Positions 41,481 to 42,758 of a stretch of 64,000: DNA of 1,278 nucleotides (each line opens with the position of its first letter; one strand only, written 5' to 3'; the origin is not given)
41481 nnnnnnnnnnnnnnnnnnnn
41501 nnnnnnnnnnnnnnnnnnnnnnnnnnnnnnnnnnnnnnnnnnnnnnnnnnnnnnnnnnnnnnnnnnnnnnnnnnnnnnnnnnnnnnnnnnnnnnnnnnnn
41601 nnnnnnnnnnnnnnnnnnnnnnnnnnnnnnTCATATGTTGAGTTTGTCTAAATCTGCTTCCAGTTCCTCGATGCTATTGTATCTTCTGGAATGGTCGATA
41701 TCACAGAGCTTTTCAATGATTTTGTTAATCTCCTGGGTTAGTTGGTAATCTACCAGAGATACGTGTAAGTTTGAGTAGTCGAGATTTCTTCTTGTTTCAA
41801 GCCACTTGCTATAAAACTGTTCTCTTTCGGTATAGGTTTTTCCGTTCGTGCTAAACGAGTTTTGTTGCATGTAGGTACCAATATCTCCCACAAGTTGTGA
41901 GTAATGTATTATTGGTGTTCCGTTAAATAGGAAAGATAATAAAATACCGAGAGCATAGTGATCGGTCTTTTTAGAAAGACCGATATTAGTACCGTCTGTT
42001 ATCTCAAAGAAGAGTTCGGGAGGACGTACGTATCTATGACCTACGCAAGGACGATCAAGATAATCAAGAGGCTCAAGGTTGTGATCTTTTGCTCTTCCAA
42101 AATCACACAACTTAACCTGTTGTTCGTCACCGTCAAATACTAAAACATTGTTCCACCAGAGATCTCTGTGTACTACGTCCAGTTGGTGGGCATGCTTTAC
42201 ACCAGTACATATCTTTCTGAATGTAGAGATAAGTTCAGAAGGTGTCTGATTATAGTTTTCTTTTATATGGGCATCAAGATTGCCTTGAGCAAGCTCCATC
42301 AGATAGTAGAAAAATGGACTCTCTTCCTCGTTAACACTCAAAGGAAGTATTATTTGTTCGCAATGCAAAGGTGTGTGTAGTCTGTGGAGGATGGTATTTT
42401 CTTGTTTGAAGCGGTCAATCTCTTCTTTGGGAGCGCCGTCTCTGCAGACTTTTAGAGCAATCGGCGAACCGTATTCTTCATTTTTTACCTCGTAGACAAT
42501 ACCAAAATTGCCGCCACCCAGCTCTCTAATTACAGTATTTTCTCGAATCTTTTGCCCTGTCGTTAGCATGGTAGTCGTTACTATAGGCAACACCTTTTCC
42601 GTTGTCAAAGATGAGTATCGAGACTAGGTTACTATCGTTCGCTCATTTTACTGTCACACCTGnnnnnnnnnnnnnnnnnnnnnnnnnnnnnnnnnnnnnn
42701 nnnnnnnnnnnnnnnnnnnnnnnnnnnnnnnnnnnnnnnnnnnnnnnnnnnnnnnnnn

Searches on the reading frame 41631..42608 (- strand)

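Call 10: search_protein_families(library=pfam, proteins=[window:41631-42608:-], max_evalue=0.01)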
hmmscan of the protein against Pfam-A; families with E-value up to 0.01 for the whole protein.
window:41631-42608:- (325 aa): 4 families
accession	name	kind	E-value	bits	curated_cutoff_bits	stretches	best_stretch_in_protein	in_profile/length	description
PF00069.31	Pkinase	-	1.9e-34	119.7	31.7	1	26-312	3-254/263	Protein kinase domain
PF07714.23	PK_Tyr_Ser-Thr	-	2.5e-22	79.9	23.1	1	26-229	3-199/258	Protein tyrosine and serine/threonine kinase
PF01636.29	APH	-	0.00068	19.9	23.2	0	27-119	2-86/239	Phosphotransferase enzyme family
PF06293.20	Kdo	-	0.0024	17.8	21.3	1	129-175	123-171/207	Lipopolysaccharide kinase (Kdo/WaaP) family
